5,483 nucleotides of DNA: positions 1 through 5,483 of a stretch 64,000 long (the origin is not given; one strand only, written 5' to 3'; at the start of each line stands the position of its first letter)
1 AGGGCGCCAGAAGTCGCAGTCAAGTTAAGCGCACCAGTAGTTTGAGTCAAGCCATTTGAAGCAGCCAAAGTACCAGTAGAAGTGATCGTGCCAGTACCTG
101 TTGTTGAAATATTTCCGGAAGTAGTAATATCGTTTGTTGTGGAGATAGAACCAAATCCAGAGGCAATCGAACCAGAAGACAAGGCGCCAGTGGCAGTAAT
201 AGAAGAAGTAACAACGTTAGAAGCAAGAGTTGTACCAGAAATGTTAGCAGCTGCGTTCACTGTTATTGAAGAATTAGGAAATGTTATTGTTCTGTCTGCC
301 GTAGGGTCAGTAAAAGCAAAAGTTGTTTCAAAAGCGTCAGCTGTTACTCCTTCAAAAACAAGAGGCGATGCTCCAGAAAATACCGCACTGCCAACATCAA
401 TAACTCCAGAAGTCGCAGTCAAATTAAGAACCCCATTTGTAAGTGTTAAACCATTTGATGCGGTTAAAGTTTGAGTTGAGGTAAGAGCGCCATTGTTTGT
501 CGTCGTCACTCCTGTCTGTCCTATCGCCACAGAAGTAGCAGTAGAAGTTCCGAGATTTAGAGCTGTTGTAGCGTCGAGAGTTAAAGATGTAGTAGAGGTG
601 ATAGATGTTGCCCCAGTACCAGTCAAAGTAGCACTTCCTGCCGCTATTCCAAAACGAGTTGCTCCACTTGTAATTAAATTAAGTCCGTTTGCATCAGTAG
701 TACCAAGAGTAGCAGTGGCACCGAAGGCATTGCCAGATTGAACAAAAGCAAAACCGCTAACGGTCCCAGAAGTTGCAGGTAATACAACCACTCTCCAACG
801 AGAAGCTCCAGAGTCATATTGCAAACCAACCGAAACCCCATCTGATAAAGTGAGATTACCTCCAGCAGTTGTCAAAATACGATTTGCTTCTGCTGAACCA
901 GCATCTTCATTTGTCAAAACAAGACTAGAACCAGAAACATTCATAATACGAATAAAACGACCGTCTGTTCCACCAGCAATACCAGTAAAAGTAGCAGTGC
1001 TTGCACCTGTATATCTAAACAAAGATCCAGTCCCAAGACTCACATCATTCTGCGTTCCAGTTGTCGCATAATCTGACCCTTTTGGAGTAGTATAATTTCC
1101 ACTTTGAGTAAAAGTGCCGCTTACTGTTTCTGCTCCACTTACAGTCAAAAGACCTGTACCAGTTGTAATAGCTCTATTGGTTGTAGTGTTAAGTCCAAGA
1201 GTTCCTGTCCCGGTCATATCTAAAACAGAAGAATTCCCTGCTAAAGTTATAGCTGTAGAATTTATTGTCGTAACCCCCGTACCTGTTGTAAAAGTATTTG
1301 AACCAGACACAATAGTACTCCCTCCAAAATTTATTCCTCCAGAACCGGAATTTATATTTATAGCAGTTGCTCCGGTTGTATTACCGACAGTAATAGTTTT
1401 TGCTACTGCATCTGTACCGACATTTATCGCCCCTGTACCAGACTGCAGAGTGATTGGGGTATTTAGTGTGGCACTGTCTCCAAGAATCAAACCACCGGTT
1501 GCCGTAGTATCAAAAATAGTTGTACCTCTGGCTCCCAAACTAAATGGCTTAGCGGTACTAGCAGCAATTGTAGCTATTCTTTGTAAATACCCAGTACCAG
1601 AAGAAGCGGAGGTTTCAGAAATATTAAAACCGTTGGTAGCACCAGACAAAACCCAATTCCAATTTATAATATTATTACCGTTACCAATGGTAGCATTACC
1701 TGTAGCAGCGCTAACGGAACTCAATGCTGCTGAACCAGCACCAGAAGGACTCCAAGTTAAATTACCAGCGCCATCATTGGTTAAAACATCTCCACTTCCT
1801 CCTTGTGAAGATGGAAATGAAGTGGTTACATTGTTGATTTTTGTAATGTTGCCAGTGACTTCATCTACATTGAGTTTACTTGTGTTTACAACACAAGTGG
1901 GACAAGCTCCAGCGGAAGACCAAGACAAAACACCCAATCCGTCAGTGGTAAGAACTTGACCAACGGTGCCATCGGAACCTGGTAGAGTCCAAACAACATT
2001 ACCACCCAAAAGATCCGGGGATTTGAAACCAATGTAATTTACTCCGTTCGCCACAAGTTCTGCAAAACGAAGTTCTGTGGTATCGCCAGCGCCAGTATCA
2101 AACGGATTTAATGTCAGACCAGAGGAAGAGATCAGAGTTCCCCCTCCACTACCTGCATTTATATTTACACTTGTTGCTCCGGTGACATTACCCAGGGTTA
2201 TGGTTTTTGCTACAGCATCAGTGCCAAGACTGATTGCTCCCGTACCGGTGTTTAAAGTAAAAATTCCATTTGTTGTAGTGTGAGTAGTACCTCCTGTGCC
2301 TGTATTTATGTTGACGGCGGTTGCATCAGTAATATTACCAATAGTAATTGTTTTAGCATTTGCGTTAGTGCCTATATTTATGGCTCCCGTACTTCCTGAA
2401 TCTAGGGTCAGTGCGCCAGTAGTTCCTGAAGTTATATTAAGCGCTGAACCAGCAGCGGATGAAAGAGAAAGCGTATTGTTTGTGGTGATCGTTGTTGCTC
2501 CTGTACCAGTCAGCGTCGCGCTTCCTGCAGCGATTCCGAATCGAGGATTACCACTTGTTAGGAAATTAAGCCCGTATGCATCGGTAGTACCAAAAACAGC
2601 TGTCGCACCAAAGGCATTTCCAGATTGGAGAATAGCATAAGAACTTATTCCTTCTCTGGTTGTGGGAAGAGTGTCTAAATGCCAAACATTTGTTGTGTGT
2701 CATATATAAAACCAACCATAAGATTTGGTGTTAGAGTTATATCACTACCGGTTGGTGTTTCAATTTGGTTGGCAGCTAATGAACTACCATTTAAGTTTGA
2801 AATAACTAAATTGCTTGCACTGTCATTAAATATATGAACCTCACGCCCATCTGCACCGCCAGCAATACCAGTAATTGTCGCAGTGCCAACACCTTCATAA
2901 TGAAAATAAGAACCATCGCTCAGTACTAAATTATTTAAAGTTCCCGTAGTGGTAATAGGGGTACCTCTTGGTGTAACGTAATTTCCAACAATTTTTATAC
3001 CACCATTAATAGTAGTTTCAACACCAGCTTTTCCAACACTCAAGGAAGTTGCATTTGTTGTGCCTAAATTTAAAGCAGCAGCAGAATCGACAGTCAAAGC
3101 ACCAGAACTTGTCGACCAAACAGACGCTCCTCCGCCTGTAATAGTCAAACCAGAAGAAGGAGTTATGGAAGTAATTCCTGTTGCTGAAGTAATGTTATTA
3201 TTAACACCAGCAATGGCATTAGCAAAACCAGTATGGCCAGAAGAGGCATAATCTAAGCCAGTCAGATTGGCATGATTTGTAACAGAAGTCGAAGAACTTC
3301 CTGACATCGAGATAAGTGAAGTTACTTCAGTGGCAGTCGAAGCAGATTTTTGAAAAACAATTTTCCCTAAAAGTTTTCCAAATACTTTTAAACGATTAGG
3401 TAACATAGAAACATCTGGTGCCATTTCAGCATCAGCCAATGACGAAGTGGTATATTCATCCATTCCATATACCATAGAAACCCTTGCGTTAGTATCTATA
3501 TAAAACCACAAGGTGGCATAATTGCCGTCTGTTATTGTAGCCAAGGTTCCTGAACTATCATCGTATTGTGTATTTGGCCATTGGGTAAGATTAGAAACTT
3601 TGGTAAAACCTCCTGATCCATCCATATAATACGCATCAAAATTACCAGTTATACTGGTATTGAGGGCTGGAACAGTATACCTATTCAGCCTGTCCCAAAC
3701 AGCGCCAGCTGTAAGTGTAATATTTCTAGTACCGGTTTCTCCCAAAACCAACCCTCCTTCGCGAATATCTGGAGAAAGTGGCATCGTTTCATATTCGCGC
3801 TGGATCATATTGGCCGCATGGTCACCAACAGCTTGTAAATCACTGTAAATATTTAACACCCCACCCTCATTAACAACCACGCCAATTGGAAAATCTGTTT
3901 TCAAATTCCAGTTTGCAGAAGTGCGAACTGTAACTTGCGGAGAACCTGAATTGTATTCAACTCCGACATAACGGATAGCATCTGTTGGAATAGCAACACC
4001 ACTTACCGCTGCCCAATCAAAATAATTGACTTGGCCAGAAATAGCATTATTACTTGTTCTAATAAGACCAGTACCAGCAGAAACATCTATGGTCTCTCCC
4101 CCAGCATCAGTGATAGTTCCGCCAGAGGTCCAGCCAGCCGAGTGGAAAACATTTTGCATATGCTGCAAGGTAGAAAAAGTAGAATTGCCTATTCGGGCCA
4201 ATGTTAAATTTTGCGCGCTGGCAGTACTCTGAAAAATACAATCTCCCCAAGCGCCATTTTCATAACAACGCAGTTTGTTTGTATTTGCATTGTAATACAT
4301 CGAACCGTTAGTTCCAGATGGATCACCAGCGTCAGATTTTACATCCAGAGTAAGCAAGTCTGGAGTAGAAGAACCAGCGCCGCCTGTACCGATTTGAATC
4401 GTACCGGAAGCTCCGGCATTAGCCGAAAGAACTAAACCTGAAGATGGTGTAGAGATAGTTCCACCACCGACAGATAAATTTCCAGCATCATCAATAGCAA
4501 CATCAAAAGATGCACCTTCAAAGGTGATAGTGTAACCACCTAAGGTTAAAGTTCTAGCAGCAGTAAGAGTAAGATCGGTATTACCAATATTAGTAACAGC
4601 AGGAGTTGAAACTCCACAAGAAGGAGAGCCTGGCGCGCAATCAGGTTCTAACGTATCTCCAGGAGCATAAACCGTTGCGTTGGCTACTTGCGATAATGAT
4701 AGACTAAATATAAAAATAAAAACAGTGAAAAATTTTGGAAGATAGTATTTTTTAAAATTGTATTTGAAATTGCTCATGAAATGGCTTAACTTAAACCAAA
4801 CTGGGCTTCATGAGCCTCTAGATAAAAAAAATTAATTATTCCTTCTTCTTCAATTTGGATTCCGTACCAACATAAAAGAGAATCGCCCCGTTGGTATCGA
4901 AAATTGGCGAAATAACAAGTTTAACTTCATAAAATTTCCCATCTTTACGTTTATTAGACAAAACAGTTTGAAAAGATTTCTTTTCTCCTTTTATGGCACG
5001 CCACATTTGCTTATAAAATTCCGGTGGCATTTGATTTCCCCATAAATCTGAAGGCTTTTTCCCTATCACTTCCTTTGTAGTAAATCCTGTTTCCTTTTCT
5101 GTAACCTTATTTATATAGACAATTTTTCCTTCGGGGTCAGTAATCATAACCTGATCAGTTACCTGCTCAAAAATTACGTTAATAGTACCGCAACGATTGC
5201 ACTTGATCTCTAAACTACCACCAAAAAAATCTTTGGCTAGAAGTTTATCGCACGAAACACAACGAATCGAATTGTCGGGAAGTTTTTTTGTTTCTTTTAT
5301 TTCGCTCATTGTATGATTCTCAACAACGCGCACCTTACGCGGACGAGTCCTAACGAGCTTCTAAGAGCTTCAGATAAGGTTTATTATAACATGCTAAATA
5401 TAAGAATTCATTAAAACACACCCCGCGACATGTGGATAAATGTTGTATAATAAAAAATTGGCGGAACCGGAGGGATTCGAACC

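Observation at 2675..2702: Giant surface-protein gene split by a frameshift in a simple-sequence tract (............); the two ORFs are one modular protein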

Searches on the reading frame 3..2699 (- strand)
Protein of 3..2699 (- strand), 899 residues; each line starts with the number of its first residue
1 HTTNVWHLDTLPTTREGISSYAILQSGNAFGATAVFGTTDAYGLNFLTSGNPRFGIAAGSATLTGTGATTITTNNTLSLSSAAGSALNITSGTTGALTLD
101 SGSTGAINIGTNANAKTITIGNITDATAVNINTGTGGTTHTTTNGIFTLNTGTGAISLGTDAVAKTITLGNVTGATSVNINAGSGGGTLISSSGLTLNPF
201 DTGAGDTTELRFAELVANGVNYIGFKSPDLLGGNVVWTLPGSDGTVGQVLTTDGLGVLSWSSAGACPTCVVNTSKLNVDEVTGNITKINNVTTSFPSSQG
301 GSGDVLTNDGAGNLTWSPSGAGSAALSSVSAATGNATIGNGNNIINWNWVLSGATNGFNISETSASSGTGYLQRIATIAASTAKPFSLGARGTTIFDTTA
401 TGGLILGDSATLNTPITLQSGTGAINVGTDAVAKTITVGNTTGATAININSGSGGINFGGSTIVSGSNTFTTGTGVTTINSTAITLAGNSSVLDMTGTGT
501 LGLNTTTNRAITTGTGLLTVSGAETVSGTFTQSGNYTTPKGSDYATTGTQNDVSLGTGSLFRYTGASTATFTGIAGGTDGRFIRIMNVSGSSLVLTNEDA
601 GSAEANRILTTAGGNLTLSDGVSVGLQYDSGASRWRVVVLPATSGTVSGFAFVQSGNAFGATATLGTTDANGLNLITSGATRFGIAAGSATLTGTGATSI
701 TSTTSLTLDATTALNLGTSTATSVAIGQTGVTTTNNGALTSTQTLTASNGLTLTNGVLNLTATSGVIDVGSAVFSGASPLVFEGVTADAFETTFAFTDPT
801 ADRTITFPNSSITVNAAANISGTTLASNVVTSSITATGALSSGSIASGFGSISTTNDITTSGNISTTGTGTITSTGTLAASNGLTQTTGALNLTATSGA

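Call 6: search_protein_families(library=pfam, proteins=[window:3-2699:-], max_evalue=0.01)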
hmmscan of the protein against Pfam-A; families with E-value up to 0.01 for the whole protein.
window:3-2699:- (899 aa): 0 families

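Call 42: search_protein_families(library=phrogs, proteins=[window:3-2699:-], max_evalue=0.001)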
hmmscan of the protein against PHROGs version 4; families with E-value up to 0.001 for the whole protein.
window:3-2699:- (899 aa): 0 families

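Call 43: search_protein_families(library=ncbifam, proteins=[window:3-2699:-], max_evalue=0.01)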
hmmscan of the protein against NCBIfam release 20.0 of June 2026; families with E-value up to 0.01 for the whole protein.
window:3-2699:- (899 aa): 0 families

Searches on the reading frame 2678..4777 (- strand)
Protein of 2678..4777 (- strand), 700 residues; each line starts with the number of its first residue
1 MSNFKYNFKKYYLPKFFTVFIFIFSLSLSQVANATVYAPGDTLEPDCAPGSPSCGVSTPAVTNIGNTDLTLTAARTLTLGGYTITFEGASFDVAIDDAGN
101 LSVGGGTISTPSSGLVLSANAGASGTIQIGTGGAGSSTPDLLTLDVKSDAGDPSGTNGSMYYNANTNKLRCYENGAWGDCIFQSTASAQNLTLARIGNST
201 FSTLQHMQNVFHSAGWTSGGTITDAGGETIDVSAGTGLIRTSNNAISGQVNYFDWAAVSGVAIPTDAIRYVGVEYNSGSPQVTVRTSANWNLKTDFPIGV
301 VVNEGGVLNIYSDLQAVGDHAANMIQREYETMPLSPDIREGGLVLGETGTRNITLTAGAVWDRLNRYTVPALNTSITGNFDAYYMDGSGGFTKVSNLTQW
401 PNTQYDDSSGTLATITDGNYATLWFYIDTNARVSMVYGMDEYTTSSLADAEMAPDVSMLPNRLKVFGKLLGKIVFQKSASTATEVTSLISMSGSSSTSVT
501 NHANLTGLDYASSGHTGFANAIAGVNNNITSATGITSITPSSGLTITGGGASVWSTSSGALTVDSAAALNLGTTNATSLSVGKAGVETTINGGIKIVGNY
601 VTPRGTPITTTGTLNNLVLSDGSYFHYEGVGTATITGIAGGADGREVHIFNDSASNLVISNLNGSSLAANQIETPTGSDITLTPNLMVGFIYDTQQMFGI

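Call 6: search_protein_families(library=pfam, proteins=[window:2678-4777:-], max_evalue=0.01)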
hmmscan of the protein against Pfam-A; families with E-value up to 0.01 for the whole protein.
window:2678-4777:- (700 aa): 0 families

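Call 7: find_encoding_contigs(protein=window:2678-4777:-, flank=10000, max_places=10)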
Protein window:2678-4777:- (700 aa): 3 contigs read that carry it; 1 place shown.
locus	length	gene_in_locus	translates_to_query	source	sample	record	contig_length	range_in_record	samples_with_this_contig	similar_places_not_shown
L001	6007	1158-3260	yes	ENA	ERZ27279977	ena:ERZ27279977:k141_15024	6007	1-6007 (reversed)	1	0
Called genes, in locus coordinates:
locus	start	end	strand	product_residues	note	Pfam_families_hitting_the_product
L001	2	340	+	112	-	?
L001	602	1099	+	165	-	PF10122:Zn_ribbon_Com (weak), PF00989:PAS, PF08448:PAS_4, PF13426:PAS_9, PF08447:PAS_3 (weak)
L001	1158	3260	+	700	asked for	-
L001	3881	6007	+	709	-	?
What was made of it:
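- A gene caller annotates a second gene starting at GTG 2054 (call 7).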

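Call 13: list_cluster_members(proteins=[window:2678-4777:-])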
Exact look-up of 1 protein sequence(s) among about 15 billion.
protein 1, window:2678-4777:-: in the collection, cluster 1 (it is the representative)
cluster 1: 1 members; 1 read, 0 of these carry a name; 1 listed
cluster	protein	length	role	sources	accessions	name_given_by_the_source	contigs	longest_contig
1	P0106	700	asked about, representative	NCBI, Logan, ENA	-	-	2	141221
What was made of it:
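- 2675..4777 (-): ORF A: the 5' part of the giant gene (700 aa as it stands, TAG at 2677-2675). The exact protein is on record in NCBI, ENA and Logan (calls 7, 13).
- The identical 700-aa product is on three contigs of 6 kb, 10-20 kb and 141 kb, held by ENA, Logan and NCBI (calls 7, 13).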

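Call 42: search_protein_families(library=phrogs, proteins=[window:2678-4777:-], max_evalue=0.001)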
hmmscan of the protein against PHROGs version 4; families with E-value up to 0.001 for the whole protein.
window:2678-4777:- (700 aa): 1 family
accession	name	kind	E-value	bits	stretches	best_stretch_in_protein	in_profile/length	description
phrog_5668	-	tail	1e-30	107.3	1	200-493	95-383/1567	tail fiber protein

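Call 43: search_protein_families(library=ncbifam, proteins=[window:2678-4777:-], max_evalue=0.01)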
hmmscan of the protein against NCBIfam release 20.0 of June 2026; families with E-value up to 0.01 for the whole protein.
window:2678-4777:- (700 aa): 0 families

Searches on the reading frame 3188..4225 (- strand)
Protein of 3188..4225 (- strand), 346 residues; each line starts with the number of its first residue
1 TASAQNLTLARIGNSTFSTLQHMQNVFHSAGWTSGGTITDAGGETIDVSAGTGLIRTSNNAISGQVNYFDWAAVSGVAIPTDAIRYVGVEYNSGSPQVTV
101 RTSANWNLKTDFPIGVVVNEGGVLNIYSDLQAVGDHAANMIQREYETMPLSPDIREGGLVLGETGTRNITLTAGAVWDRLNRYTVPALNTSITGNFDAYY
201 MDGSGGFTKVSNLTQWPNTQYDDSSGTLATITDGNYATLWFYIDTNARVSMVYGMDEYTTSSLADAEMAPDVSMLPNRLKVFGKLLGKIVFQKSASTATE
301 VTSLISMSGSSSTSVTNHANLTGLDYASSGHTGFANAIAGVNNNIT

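Call 38: predict_structure(alignment_id=A2)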
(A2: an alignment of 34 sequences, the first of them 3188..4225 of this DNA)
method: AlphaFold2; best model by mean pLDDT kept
length: 346 residues; sequences in the alignment: 34
mean_pLDDT: 78.8   pTM: 0.70
mean pLDDT of the five models: 78.8, 78.2, 77.6, 75.7, 73.6
residues with pLDDT >= 90: 158; 70-90: 86; 50-70: 66; < 50: 36
segments of 3 or more residues with pLDDT < 50: 1-4, 132-138, 307-320, 344-346
pLDDT, mean of each block of 10 residues (from residue 1): 48 53 56 80 92 77 71 93 91 81 84 88 84 50 55 80 94 84 90 95 90 97 94 98 92 97 95 91 92 96 66 38 52 52 47
secondary structure, 60 per line:
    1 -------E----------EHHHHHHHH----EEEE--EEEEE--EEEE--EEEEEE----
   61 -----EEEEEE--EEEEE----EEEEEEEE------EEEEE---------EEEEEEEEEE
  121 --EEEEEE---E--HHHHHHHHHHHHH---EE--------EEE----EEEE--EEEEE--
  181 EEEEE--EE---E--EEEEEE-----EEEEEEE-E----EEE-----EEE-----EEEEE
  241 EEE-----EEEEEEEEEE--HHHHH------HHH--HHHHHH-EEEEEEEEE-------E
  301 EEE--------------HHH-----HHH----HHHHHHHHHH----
elements in order: H20-27 E32-35 E38-42 E45-48 E51-56 E66-71 E74-78 E83-90 E97-101 E111-120 E123-128 H135-147 E161-163 E168-171 E174-178 E181-185 E196-201 E207-213 E220-222 E228-230 E236-243 E249-258 H261-265 H277-282 E284-292 E300-303 H333-342
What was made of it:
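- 3188..4225 (-): Conserved ~340-aa tail-fibre-like domain (ORF A residues 185-530). AF2 model mean pLDDT 79 (call 38).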

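Call 41: fold_search(model_id=the predicted structure, library=pdb)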
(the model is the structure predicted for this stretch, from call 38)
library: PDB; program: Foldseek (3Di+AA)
matches with E <= 10: 356; with E <= 0.001: 2
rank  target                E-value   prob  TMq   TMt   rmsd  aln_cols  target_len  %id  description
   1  9euj_G                1.2e-05  1.00  0.32  0.16  17.1       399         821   13  Cryo-EM structure of Staphylococcus aureus bacteriophage phi812 baseplate in the post-contraction state - sheath initi (released 2025-04-09)
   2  9eui_Q                1.4e-04  1.00  0.32  0.15  23.3       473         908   10  Cryo-EM structure of Staphylococcus aureus bacteriophage phi812 baseplate in the post-contraction state - complete (released 2025-04-09)
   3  9h5b_BG               1.3e-03  0.89  0.22  0.18  42.3       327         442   12  Tail fibre of Haloferax tailed virus 1 (released 2025-08-27)
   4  9h7v_BG               5.4e-03  0.99  0.21  0.25  10.0       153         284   14  The baseplate assembly of Haloferax tailed virus 1. (released 2025-08-27)
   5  9dlw_B                9.4e-03  0.12  0.11  0.12  19.4       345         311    8  Crystal structure of the ternary complex of DCAF1 and WDR5 with PROTAC, OICR-41114 (released 2024-11-06)
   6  8og6                  5.0e-02  0.08  0.12  0.13  17.8       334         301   10  Crystal structure of human DCAF1 WD40 repeats (Q1250L) in complex with compound 1 (released 2023-06-14)
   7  2bsd_A                5.6e-02  0.21  0.18  0.23  18.9       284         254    7  Structure of Lactococcal Bacteriophage p2 Receptor Binding Protein (released 2005-11-02)
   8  9nso_B                6.2e-02  0.08  0.12  0.13  18.8       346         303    8  Crystal structure of the ternary complex of DCAF1 and WDR5 with PROTAC, OICR-41060 (released 2026-03-25)
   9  8kec_A                7.3e-02  0.95  0.20  0.18  10.8       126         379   19  Cyanophage A-1(L) tail fiber (released 2024-04-10)
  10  6dj4                  7.3e-02  0.04  0.10  0.07  22.0       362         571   12  Crystal Structure of Bacillus thuringiensis Cry1A.105 Tryptic Core (released 2018-09-12)
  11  12dl_HA               9.1e-02  0.04  0.11  0.10  22.2       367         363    9  Native structure of the cytoplasmic lattice (CPL) asymmetric unit from mouse MII eggs (released 2026-04-08)
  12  6cg0_B                1.3e-01  0.04  0.09  0.09  19.3       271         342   10  Cryo-EM structure of mouse RAG1/2 HFC complex (3.17 A) (released 2018-04-25)
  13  8sub_N                1.6e-01  0.04  0.11  0.08  14.3       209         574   14  E. coli SIR2-HerA complex (dodecamer SIR2 pentamer HerA) (released 2023-12-27)
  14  4n1b_B                1.6e-01  0.05  0.11  0.12  20.0       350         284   10  STRUCTURE OF KEAP1 KELCH DOMAIN WITH(1S,2R)-2-[(1S)-1-[(1-oxo-2,3-dihydro-1H-isoindol-2-Yl)methyl]-1,2,3,4-tetrahydroi (released 2014-02-19)
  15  8kec_B                1.7e-01  0.87  0.19  0.18  10.8       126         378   19  Cyanophage A-1(L) tail fiber (released 2024-04-10)
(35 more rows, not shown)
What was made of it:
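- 3188..4225 (-): Best PDB fold matches are phage baseplate and tail-fibre chains, with low TM-scores (call 41).
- On Phage tail fibre family PHROG 5668 (domain level): The top Foldseek hits are the phi812 baseplate (E 1e-5) and the HFTV1 tail fibre, but TM is 0.32 or less and rmsd is high (call 41).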

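Call 57: search_dna_similar(query=window:3188-4225:-, collection=phages, mode=protein, max_rows=12)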
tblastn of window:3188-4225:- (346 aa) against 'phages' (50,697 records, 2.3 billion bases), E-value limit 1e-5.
Records with a match: 6; places in all: 6; records where one place covers at least 80% of the query: 2.
Best place of each record, by identity: <60% 6.
By first word of the organism name: uncultured 3; Stenotrophomonas 1; Rhodobacteraceae 1; Caudoviricetes 1.
By host as written in the record: - 5; Stenotrophomonas maltophilia D1571 1.
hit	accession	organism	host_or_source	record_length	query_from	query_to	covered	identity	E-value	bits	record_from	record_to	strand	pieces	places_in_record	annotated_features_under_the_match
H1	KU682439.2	Stenotrophomonas phage vB_SmaS-DLP_6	Stenotrophomonas maltophilia D1571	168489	17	301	82%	31.1%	4e-29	124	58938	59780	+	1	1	tail fiber protein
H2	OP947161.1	Rhodobacteraceae phage LS06-2018-MD05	-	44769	22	301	81%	29.3%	1e-9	66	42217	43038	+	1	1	virion structural protein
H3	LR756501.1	uncultured phage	metagenomic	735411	51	301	73%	29.2%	8e-12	72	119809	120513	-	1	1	record has no annotation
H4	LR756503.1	uncultured phage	metagenomic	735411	51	301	73%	29.2%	8e-12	72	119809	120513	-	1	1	record has no annotation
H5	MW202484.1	Caudoviricetes sp.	Manatee Spring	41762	73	301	66%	30.6%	3e-11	71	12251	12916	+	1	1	tail fiber protein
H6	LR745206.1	uncultured phage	metagenomic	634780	31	301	78%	24.5%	7e-10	66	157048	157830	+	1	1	record has no annotation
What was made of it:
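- On Phage tail fibre family PHROG 5668 (domain level): Phage homologues are annotated as tail fiber (call 57).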

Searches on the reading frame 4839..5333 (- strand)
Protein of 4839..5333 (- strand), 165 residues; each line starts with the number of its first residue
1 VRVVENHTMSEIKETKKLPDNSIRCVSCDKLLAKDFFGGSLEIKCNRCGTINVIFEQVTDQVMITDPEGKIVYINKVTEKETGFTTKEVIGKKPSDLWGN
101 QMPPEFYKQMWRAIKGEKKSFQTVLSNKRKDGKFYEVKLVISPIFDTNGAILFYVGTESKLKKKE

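Call 6: search_protein_families(library=pfam, proteins=[window:4839-5333:-], max_evalue=0.01)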
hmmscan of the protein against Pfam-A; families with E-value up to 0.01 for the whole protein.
window:4839-5333:- (165 aa): 7 families
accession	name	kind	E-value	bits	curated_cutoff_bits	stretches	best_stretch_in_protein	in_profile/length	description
PF13426.13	PAS_9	-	9.1e-15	55.2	27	1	62-157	4-97/103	PAS domain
PF00989.32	PAS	-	1.3e-14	54.6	22.6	1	53-156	5-108/113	PAS fold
PF08448.16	PAS_4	-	5.7e-11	43.1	23.1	1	55-156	1-100/110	PAS fold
PF10122.14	Zn_ribbon_Com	-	2.2e-07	30.6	22.9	1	22-53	4-35/52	Mu-like prophage protein Com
PF08447.18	PAS_3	-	3.7e-07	30.7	25.6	1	71-157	1-88/89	PAS fold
PF01667.23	Ribosomal_S27e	-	0.002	18.2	24.5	0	41-63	6-28/55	Ribosomal protein S27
PF13248.11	Zn_ribbon_3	-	0.0039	17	27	0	42-53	2-12/26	zinc-ribbon domain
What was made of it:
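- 4836..5333 (-): Upstream Zn-ribbon (Com-type) + PAS gene; conserved neighbour of the giant gene. Pfam matches (call 6).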

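Call 37: find_encoding_contigs(protein=window:4839-5333:-, flank=10000, max_places=10)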
Protein window:4839-5333:- (165 aa): 3 contigs read that carry it; 1 place shown.
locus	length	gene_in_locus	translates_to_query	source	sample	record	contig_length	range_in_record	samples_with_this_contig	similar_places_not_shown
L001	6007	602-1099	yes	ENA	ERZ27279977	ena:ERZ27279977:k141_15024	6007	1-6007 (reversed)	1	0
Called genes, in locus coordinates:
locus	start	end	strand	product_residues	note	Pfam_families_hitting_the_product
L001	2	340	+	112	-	?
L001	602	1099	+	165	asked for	PF10122:Zn_ribbon_Com (weak), PF00989:PAS, PF08448:PAS_4, PF13426:PAS_9, PF08447:PAS_3 (weak)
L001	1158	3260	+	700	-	-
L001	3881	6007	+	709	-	?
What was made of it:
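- Tried and rejected: Looking up the neighbouring PAS protein, to find strain variants carrying a different giant-gene allele, returned the same three contigs (call 37).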
